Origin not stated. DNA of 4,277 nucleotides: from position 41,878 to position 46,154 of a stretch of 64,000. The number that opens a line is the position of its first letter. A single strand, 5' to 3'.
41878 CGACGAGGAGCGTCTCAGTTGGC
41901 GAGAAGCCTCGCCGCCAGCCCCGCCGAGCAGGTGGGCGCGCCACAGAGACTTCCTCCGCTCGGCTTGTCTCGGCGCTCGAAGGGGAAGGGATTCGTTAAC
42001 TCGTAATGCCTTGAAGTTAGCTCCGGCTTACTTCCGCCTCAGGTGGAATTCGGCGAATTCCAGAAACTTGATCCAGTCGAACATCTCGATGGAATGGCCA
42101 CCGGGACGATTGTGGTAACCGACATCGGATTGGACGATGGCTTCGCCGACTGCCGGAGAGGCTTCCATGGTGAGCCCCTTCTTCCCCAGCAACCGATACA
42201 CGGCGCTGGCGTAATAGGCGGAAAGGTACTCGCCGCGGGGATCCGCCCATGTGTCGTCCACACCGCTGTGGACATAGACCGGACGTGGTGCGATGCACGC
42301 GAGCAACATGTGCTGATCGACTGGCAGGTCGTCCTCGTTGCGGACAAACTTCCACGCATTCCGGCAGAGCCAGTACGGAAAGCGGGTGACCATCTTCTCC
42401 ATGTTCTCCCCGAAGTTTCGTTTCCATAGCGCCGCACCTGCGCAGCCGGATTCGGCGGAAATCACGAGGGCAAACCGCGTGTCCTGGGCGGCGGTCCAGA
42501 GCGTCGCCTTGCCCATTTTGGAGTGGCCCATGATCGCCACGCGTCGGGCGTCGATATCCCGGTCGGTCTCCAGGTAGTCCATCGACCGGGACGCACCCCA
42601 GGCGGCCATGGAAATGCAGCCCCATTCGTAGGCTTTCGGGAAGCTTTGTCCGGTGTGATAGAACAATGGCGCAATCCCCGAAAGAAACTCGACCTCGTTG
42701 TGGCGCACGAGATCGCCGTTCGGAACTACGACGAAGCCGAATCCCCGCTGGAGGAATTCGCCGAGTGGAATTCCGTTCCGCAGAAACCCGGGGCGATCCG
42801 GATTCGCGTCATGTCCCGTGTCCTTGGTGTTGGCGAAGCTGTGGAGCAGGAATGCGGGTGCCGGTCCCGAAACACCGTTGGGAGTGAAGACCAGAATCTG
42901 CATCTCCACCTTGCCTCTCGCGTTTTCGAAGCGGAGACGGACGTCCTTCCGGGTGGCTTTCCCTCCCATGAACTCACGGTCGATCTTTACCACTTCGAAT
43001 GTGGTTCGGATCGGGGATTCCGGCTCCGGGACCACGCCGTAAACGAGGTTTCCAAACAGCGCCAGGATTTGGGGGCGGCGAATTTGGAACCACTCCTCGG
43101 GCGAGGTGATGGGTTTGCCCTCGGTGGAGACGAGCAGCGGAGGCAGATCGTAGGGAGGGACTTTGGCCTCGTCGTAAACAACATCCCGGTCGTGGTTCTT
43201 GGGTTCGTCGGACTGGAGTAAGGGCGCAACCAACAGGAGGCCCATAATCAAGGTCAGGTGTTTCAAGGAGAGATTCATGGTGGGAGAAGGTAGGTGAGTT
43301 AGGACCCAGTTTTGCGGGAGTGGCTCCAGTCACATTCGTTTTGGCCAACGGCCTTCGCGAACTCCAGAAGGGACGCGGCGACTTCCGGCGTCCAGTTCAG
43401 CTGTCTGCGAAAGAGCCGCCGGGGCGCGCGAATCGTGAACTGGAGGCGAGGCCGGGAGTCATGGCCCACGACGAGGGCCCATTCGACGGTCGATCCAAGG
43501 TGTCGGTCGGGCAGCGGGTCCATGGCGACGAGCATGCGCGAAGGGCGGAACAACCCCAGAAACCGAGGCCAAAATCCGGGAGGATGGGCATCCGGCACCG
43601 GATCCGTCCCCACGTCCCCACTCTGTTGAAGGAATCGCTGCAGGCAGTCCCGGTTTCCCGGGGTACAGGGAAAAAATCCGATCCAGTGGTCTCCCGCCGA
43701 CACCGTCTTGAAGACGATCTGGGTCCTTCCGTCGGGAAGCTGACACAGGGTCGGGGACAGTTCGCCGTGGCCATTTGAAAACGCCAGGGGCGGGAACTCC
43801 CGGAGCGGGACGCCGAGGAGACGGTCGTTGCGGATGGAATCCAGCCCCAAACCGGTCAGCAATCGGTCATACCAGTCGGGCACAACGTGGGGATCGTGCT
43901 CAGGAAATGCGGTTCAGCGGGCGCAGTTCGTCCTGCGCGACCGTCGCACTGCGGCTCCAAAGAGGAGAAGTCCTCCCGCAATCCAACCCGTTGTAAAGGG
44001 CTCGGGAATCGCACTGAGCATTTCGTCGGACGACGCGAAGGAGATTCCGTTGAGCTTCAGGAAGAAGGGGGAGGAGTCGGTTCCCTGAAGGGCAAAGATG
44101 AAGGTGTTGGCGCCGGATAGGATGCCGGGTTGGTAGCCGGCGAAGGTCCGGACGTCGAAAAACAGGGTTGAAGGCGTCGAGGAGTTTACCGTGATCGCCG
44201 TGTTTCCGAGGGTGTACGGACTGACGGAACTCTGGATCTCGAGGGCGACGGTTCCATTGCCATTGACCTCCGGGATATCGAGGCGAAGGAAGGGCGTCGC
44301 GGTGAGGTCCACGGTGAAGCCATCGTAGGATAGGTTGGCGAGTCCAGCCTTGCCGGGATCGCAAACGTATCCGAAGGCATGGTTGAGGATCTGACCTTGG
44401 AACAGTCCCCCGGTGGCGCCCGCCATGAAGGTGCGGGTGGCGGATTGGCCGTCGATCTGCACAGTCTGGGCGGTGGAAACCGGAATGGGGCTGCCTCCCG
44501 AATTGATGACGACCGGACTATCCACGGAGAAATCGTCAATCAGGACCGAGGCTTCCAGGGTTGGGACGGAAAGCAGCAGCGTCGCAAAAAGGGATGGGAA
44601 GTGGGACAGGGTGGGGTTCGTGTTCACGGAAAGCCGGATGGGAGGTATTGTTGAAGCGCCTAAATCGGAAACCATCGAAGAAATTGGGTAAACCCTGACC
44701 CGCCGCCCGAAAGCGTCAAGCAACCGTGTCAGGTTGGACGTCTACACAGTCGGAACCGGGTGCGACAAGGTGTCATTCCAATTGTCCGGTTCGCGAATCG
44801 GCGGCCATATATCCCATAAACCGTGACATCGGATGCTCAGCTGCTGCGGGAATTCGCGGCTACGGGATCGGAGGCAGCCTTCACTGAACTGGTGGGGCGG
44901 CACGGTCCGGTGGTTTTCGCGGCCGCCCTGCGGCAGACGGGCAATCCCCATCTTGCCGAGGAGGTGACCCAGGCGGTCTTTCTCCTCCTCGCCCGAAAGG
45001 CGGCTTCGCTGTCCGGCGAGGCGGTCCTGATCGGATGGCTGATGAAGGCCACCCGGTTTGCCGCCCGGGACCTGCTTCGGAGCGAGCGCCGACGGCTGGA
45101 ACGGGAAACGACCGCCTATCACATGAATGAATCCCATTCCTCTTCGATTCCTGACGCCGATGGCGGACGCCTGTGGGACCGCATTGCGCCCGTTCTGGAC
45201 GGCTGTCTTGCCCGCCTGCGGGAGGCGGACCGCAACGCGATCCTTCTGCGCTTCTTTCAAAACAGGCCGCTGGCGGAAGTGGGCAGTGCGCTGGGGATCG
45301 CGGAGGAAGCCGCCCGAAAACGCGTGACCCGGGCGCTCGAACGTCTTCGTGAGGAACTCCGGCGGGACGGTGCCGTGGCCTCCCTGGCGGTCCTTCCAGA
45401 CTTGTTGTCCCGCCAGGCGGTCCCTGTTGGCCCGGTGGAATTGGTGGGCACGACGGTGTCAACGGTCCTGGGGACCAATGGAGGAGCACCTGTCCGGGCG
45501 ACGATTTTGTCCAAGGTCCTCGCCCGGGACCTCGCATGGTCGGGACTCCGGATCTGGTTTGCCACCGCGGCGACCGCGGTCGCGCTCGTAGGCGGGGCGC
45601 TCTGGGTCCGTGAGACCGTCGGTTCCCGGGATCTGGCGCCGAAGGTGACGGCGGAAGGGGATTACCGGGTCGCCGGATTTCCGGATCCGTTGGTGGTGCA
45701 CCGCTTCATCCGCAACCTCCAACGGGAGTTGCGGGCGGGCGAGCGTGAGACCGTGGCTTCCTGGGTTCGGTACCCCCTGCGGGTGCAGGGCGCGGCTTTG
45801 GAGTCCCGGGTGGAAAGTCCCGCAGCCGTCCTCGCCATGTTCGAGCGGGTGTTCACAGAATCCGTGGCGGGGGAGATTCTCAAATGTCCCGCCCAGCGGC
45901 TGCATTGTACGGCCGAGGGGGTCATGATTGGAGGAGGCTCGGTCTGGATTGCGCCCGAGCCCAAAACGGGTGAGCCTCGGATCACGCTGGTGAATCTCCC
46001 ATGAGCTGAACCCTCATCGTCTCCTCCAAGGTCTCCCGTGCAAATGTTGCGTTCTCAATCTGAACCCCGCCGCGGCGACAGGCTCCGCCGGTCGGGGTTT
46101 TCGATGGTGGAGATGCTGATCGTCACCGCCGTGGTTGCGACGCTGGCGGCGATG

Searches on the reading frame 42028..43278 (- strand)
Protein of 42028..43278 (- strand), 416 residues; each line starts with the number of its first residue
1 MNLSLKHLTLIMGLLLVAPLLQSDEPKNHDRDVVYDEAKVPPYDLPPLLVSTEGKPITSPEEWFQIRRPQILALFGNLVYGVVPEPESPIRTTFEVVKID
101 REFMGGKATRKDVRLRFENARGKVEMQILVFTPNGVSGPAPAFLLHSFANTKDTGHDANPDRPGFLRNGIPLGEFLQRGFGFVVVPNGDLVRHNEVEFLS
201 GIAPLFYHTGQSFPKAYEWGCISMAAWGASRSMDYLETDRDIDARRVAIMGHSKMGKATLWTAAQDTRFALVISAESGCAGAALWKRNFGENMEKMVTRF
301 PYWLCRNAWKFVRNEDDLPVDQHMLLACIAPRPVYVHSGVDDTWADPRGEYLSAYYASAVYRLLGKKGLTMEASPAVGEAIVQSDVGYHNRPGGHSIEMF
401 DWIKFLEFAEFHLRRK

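Call 8: search_protein_families(library=pfam, proteins=[window:42028-43278:-], max_evalue=0.01)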
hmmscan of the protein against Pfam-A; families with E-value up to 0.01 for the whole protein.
window:42028-43278:- (416 aa): 2 families
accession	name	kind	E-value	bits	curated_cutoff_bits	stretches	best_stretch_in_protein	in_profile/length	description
PF22244.2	GCE_fung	-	3.8e-28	99.3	27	1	215-365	73-231/231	Glucuronyl esterase, fungi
PF00326.27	Peptidase_S9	-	0.0038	17.2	22.6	1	233-276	52-96/213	Prolyl oligopeptidase family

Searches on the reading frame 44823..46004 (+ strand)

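Call 8: search_protein_families(library=pfam, proteins=[window:44823-46004:+], max_evalue=0.01)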
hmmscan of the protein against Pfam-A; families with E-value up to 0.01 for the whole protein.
window:44823-46004:+ (393 aa): 3 families
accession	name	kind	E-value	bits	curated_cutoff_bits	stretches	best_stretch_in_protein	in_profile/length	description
PF04545.22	Sigma70_r4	-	2e-11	43.7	24.1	1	128-177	1-50/50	Sigma-70, region 4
PF04542.20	Sigma70_r2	-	3.2e-09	36.9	24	1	23-91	1-71/71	Sigma-70 region 2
PF08281.18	Sigma70_r4_2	-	8.1e-09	35.4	25.7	1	125-175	4-54/54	Sigma-70, region 4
